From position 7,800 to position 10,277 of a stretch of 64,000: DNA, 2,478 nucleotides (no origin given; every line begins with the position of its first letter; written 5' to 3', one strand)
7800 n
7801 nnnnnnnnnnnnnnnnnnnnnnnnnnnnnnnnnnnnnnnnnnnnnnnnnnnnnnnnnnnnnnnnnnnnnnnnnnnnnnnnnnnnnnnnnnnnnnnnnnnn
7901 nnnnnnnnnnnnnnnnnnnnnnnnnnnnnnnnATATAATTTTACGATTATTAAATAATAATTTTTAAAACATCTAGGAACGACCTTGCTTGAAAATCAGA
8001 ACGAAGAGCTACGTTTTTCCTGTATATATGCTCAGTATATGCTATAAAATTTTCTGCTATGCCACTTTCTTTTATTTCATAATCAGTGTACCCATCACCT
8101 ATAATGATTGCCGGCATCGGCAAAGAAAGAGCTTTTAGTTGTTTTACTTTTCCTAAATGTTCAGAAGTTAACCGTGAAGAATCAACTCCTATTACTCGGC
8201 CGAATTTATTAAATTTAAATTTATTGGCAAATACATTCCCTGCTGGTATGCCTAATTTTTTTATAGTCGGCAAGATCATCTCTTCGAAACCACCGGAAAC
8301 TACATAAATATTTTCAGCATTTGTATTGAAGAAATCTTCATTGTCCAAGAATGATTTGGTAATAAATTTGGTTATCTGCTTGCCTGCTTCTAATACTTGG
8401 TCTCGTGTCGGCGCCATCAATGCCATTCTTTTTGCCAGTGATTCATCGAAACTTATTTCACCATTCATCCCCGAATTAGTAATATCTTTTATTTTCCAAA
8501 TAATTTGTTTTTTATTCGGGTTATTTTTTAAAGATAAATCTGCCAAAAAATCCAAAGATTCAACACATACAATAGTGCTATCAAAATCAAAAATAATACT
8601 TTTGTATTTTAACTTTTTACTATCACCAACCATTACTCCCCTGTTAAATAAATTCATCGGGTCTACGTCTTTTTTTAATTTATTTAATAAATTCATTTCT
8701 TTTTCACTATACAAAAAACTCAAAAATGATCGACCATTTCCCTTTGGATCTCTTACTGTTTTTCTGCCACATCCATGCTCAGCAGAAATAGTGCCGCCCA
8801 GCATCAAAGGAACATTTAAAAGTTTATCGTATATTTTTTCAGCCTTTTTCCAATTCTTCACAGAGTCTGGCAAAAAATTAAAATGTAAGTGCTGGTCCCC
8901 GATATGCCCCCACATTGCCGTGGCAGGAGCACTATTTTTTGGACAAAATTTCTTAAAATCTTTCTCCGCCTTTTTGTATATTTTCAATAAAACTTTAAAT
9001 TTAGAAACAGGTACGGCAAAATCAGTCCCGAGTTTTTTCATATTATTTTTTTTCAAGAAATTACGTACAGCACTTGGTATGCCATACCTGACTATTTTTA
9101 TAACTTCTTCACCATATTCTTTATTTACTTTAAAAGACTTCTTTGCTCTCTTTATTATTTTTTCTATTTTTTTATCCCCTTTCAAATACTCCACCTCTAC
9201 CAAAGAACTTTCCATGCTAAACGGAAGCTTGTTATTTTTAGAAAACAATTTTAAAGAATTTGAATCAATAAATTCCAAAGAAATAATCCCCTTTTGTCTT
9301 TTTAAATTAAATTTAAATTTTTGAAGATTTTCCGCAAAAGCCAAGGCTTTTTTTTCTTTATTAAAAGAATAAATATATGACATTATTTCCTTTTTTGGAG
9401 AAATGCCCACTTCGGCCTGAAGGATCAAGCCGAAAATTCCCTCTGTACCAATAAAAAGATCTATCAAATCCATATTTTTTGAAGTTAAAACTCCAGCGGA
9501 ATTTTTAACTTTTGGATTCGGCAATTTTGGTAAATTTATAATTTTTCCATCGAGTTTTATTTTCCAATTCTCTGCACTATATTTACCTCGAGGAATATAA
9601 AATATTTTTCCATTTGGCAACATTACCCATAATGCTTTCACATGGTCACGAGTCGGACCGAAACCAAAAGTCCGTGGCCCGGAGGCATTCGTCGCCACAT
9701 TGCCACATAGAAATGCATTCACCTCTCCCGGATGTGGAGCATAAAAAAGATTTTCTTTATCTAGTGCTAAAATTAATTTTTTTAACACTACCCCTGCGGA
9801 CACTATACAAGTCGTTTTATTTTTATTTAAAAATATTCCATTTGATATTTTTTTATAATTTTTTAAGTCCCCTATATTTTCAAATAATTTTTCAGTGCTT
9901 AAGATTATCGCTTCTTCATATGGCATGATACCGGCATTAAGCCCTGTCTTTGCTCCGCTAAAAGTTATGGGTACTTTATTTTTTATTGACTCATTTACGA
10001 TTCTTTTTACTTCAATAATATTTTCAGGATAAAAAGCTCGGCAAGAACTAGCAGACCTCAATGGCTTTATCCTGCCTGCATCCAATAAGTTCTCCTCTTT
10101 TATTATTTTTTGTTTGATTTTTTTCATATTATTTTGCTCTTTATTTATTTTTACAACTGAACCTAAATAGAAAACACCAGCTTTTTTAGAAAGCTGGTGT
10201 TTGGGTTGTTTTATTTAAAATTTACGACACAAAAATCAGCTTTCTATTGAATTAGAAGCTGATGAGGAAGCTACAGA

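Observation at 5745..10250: Serine operon bracketed by ~80-bp direct repeats and containing an FAD-oxidase / phosphoserine-phosphatase fusion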

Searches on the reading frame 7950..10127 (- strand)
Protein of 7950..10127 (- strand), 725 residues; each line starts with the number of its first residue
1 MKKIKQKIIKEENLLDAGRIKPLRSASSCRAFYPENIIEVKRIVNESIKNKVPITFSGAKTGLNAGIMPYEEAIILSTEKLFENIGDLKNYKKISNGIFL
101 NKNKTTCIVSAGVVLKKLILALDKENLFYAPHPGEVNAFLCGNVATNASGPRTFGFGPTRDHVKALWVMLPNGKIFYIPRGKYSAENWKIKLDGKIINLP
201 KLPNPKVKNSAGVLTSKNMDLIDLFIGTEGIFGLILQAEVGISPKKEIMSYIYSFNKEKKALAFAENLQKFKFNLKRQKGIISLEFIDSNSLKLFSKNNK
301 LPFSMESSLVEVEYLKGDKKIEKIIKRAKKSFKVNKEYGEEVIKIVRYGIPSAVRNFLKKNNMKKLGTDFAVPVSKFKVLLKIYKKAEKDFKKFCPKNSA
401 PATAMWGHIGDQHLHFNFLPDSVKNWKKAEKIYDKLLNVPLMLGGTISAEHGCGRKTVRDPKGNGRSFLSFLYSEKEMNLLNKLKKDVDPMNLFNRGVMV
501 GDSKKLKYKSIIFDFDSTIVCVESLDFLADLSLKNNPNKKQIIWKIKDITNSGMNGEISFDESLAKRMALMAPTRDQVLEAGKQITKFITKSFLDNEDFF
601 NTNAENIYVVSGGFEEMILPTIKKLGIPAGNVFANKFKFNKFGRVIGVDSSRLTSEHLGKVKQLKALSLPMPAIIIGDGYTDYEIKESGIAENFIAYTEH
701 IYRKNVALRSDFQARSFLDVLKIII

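Call 6: search_protein_families(library=pfam, proteins=[window:7950-10127:-], max_evalue=0.01)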
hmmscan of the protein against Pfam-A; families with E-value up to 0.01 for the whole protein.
window:7950-10127:- (725 aa): 4 families
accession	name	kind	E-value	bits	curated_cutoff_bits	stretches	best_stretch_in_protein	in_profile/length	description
PF02913.24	FAD-oxidase_C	-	3.2e-24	86.4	21.2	1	276-497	27-246/248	FAD linked oxidases, C-terminal domain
PF01565.28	FAD_binding_4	-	7.4e-18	65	26.4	1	32-176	5-136/139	FAD binding domain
PF12710.13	HAD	-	5.2e-07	30.7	27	1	511-683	1-185/189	haloacid dehalogenase-like hydrolase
PF00702.32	Hydrolase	-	0.0004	21.3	26.4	1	508-683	1-184/191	haloacid dehalogenase-like hydrolase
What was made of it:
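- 8628..10127 (-): N-terminal about 500 aa of the fusion: an FAD- and metal-dependent D-2-hydroxyacid dehydrogenase domain from an uncharacterised clade. Pfam domains (call 6).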

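Call 11: search_protein_families(library=ncbifam, proteins=[window:7950-10127:-], max_evalue=0.01)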
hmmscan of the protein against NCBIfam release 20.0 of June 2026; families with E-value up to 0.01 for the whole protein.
window:7950-10127:- (725 aa): 11 families
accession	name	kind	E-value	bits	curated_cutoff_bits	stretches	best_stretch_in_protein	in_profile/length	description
TIGR00387.1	glcD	equivalog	3.6e-44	151.2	567.9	2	213-497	141-412/413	glycolate oxidase subunit GlcD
TIGR00338.1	serB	equivalog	4.4e-20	72.2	144.15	1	507-708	13-204/219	phosphoserine phosphatase SerB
NF008408.0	PRK11230.1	equivalog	2.8e-19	69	897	2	32-169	60-185/499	glycolate oxidase subunit GlcD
TIGR01488.1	HAD-SF-IB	subfamily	2.5e-12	47.1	45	1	511-684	2-172/177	HAD-IB family phosphatase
NF049975.1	2HglutDHaseYdiJ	equivalog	8.4e-11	40.4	1350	1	98-176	111-190/1018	D-2-hydroxyglutarate dehydrogenase YdiJ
TIGR01489.1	DKMTPPase-SF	subfamily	2.8e-07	30.8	81.55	1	511-684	4-176/188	MtnX-like HAD-IB family phosphatase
NF008350.0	PRK11133.1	equivalog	4e-06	26.2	413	1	505-682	106-276/324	phosphoserine phosphatase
NF008439.0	PRK11282.1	equivalog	5.6e-06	25.4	284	0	109-174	65-132/358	glycolate oxidase subunit GlcE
NF007103.0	PRK09552.1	equivalog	6.4e-06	26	292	1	510-685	5-175/220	2-hydroxy-3-keto-5-methylthiopentenyl-1-phosphate phosphatase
NF010109.0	PRK13582.1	equivalog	0.00042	20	133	1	604-685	83-159/205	bifunctional phosphoserine phosphatase/homoserine phosphotransferase ThrH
TIGR03333.1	salvage_mtnX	equivalog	0.0039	17.2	303.2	1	511-685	2-171/214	2-hydroxy-3-keto-5-methylthiopentenyl-1-phosphate phosphatase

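Call 12: search_solved_structures(query=window:7950-10127:-, max_evalue=0.001)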
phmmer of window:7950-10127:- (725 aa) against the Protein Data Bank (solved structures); distinct sequences matched with E-value up to 0.001: 16.
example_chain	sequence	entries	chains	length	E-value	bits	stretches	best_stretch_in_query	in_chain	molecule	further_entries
3kd3_A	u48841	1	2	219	1.4e-32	116.4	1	509-724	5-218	Phosphoserine phosphohydrolase-like protein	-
6hyj_A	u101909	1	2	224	1e-20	77.3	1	504-721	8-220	Phosphoserine phosphatase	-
1nnl_A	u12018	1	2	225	1e-20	77.2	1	504-721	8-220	L-3-phosphoserine phosphatase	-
6q6j_A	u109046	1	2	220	1.2e-20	77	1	505-721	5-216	Phosphoserine phosphatase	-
6hyy_A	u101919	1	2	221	1.3e-20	77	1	505-721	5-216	Phosphoserine phosphatase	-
1l8l_A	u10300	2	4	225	1.4e-20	76.8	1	504-721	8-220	L-3-phosphoserine phosphatase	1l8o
7qh2_C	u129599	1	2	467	4.5e-19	71.8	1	38-178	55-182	Lactate dehydrogenase (NAD(+),ferredoxin) subunit LctD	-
8jdc_A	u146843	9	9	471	1.7e-15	60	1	31-183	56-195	Probable D-lactate dehydrogenase, mitochondrial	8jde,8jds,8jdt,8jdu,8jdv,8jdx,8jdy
8jdb_A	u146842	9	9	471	3.5e-14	55.7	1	31-183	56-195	Probable D-lactate dehydrogenase, mitochondrial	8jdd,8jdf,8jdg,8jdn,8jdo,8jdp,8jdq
3pm9_A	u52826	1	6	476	1.9e-11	46.6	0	34-177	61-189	Putative oxidoreductase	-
1f5s_A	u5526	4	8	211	2.2e-10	43.1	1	507-696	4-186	PHOSPHOSERINE PHOSPHATASE (PSP) | Phosphoserine Phosphatase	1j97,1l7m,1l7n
6iuy_A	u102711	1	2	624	9.6e-10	41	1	546-720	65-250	Glycerol-3-phosphate dehydrogenase [NAD(+)]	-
1l7o_A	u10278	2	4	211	1.1e-09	40.8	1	507-696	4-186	PHOSPHOSERINE PHOSPHATASE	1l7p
6lpn_A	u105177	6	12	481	1.1e-08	37.6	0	9-175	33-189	D-2-hydroxyglutarate dehydrogenase, mitochondrial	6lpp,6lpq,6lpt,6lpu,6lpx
9qgz_A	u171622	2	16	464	1.8e-08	36.8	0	100-180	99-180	Glycolate oxidase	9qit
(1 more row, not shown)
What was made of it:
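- On Phosphoserine phosphatase (HAD-IB, SerB/PSPH type): The nearest solved proteins are nonetheless PSPs: 3kd3 at 116 bits and human PSPH at 77 bits (call 12).
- Checked: Domains (calls 6, 11, 12): the 725-aa ORF has FAD_binding_4 at residues 32-176, FAD-oxidase_C at 276-497 and HAD at 511-683.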

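Call 13: find_homologous_proteins(query=window:7950-10127:-, max_evalue=0.00001)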
Query window:7950-10127:- (725 aa): 895 proteins with E <= 0.00001 among 8000 candidates; the best 120 are listed.
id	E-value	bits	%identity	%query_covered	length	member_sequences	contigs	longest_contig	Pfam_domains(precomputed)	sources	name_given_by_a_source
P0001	0.0e+0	1607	100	100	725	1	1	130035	PF01565.29,PF02913.25,PF12710.14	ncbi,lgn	ncbi:MAG: HAD-IB family phosphatase [Patescibacteria group bacterium]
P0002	2.7e-87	312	36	67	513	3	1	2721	PF01565.29,PF02913.25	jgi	-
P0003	1.8e-84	303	36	67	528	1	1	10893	PF01565.29,PF02913.25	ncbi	-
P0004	1.8e-83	300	35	68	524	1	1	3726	PF01565.29,PF02913.25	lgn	-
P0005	8.8e-79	284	35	67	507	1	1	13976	PF01565.29,PF02913.25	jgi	jgi:D-lactate dehydrogenase (cytochrome)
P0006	8.7e-77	278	35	67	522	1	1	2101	PF01565.29,PF02913.25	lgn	-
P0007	1.5e-76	277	35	64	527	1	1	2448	PF01565.29,PF02913.25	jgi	jgi:D-lactate dehydrogenase (cytochrome)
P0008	2.2e-76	276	33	64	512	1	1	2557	PF01565.29,PF02913.25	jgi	jgi:D-lactate dehydrogenase (cytochrome)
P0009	5.3e-76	275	33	66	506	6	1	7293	PF01565.29,PF02913.25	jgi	jgi:D-lactate dehydrogenase (cytochrome)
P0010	5.8e-76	275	35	66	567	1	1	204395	PF01565.29,PF02913.25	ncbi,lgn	-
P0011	8.7e-76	274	34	65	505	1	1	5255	PF01565.29,PF02913.25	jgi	-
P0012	7.5e-75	271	34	67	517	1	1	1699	PF01565.29,PF02913.25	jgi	jgi:D-lactate dehydrogenase (cytochrome)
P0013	2.0e-74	270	35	65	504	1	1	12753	PF01565.29,PF02913.25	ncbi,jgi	jgi:D-lactate dehydrogenase (cytochrome)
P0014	3.4e-74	269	35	64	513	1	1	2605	PF01565.29,PF02913.25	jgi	-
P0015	4.3e-74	269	35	67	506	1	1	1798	PF01565.29,PF02913.25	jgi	jgi:D-lactate dehydrogenase (cytochrome)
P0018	1.6e-72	263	34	64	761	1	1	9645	PF01565.29,PF02913.25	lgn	-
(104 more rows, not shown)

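Call 16: find_encoding_contigs(protein=P0001, flank=10000, max_places=4)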
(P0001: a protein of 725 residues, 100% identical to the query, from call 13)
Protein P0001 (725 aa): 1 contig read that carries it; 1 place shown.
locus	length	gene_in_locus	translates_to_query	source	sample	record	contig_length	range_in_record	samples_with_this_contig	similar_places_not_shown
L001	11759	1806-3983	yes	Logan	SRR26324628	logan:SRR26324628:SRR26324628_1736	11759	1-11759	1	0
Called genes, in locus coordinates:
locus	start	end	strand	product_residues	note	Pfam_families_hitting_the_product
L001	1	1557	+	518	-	?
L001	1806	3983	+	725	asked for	PF01565:FAD_binding_4, PF02913:FAD-oxidase_C, PF12710:HAD (weak)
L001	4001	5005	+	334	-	PF00389:2-Hacid_dh, PF02826:2-Hacid_dh_C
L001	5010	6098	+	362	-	PF00266:Aminotran_5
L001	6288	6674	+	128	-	-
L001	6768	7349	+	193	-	-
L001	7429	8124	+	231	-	PF05552:MS_channel_1st_1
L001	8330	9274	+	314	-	-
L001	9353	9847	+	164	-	-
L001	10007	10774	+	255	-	-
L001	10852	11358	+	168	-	-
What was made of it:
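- Checked: The ATG start at 6923 gives 362 aa, and this is the call made on the Logan contig (call 16).
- It is intact and identical in the NCBI MAG and in the Logan assembly of SRR26324628 (calls 13, 16). Two assemblies give the identical ORF, although they probably come from the same reads (calls 13, 16).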

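Call 17: find_encoding_contigs(protein=P0003, flank=6000, max_places=2)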
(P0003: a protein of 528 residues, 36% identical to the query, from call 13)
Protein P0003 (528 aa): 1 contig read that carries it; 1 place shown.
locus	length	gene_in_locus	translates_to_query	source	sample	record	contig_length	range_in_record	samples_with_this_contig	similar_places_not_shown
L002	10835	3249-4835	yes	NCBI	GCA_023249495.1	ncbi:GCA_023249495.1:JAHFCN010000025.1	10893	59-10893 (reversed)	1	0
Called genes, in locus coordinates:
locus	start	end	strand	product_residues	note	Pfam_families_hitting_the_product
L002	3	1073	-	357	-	?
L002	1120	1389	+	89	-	-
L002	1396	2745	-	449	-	PF00089:Trypsin, PF13365:Trypsin_2, PF00595:PDZ, PF13180:PDZ_2, PF17820:PDZ_6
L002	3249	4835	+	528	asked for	PF01565:FAD_binding_4, PF02913:FAD-oxidase_C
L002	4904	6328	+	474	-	PF03446:NAD_binding_2, PF00393:6PGD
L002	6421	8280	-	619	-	PF07995:GSDH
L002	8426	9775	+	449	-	PF07244:POTRA (faint), PF01103:Omp85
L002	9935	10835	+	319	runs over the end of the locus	?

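Call 18: find_encoding_contigs(protein=P0010, flank=6000, max_places=2)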
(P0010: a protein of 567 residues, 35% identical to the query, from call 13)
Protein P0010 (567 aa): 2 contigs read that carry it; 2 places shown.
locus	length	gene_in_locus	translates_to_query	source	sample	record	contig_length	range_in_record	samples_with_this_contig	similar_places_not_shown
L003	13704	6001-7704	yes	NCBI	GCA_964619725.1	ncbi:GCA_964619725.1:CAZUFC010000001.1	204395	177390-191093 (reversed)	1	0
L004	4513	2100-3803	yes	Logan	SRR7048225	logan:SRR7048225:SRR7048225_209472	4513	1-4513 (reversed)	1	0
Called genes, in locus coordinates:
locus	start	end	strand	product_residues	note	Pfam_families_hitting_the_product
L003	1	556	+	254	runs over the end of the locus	-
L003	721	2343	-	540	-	-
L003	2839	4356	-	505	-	PF17210:SdrD_B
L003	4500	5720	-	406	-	PF00144:Beta-lactamase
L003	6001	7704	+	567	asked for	PF01565:FAD_binding_4, PF02913:FAD-oxidase_C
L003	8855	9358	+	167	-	PF04542:Sigma70_r2, PF13412:HTH_24 (faint)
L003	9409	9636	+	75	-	-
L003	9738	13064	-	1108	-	PF22148:Fervidolysin_NPro-like (weak), PF00082:Peptidase_S8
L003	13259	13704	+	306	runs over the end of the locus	-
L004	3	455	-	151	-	?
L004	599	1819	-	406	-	PF00144:Beta-lactamase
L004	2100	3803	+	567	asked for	PF01565:FAD_binding_4, PF02913:FAD-oxidase_C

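Call 19: find_encoding_contigs(protein=P0005, flank=6000, max_places=2)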
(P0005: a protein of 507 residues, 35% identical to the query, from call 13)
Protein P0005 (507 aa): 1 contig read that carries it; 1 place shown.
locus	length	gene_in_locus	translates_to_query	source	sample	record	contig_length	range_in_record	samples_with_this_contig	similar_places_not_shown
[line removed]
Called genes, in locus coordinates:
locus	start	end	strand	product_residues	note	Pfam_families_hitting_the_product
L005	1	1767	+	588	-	?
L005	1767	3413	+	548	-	PF07244:POTRA (faint), PF01103:Omp85 (weak)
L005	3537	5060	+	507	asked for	PF01565:FAD_binding_4, PF02913:FAD-oxidase_C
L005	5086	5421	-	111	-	-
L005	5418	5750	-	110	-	-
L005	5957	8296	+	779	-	PF00158:Sigma54_activat (faint), PF05496:RuvB_N, PF00004:AAA, PF07724:AAA_2 (weak), PF07728:AAA_5 (weak), PF13173:AAA_14 (weak), PF16193:AAA_assoc_2, PF12002:MgsA_C, +1 more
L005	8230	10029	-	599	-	-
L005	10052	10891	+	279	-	PF03631:Virul_fac_BrkB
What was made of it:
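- Its nearest relatives are only 36-37% identical, and none of those whose neighbourhoods I read is next to ser genes (calls 17-19). The clade's other members sit in unrelated contexts (calls 17-19).
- Tried and rejected: There is no link to ser genes (calls 17-19).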

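Call 27: search_protein_representatives(protein=window:7950-10127:-)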
Query: 725 residues. Proteins with E-value up to 0.001 (for the whole library): 5801; up to 1e-10: 2300; up to 1e-30: 499. The best 150 are listed.
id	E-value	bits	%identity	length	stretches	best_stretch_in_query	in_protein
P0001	0.0e+00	1607.2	100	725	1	1-725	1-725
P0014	1.1e-74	268.9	37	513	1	49-500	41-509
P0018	5.2e-73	263.4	37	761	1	12-500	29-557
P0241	9.7e-73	262.5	33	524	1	27-500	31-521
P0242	2.0e-69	251.5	36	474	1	24-500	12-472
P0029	5.1e-69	250.2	34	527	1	14-500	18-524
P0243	9.0e-68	246.0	32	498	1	41-501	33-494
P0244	3.3e-67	244.2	35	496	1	24-503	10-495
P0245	1.2e-66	242.4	34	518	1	31-499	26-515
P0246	3.4e-66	240.8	33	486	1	33-500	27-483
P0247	1.6e-65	238.6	34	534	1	27-500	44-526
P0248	1.4e-62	228.9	37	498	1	30-492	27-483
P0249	2.9e-61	224.5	34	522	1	30-502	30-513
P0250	3.9e-61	224.1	37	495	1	19-498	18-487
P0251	1.5e-60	222.2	38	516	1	28-499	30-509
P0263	1.0e-54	202.9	33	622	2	31-386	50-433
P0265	1.2e-54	202.7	34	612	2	30-384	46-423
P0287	6.0e-51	190.4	37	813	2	25-310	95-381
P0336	2.5e-46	175.2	33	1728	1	9-497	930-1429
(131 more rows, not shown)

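Call 49: search_protein_families(library=pfam, proteins=[P0018, P0287, P0263, P0336, P0265], max_evalue=0.001)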
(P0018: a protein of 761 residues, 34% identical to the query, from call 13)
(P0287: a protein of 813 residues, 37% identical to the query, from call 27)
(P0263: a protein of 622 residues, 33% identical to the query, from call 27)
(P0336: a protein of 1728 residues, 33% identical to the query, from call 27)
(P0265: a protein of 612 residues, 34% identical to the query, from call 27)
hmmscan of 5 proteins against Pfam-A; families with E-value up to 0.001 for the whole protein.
P0018 (761 aa): 2 families
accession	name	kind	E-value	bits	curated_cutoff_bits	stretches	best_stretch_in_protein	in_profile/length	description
PF01565.28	FAD_binding_4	-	3.7e-22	79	26.4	2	147-215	69-138/139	FAD binding domain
PF02913.24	FAD-oxidase_C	-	3.3e-16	60.2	21.2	1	294-535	9-227/248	FAD linked oxidases, C-terminal domain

P0287 (813 aa): 2 families
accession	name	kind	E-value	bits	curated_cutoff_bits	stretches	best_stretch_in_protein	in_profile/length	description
PF01565.28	FAD_binding_4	-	2.2e-34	118.6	26.4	1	100-236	3-138/139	FAD binding domain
PF02913.24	FAD-oxidase_C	-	3.6e-31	109.2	21.2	1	345-568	26-247/248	FAD linked oxidases, C-terminal domain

P0263 (622 aa): 2 families
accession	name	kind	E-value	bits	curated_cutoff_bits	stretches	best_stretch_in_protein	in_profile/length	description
PF02913.24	FAD-oxidase_C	-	3.1e-31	109.4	21.2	2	493-607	138-248/248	FAD linked oxidases, C-terminal domain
PF01565.28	FAD_binding_4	-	2.8e-25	89.1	26.4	2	129-204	62-138/139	FAD binding domain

P0336 (1728 aa): 2 families
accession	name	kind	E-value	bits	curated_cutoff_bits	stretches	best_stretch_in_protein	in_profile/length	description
PF02913.24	FAD-oxidase_C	-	7.1e-35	121.3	21.2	1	1173-1430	1-247/248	FAD linked oxidases, C-terminal domain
PF01565.28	FAD_binding_4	-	8.1e-23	81.1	26.4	1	951-1100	2-138/139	FAD binding domain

P0265 (612 aa): 2 families
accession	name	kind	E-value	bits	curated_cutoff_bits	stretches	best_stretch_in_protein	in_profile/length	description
PF01565.28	FAD_binding_4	-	8.5e-25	87.5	26.4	2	132-205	64-138/139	FAD binding domain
PF02913.24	FAD-oxidase_C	-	1.6e-22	80.9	21.2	1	494-601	149-248/248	FAD linked oxidases, C-terminal domain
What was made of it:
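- Tried and rejected: Longer family members (P0018, P0287, P0263, P0336, P0265) have no informative extra Pfam domain (call 49).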
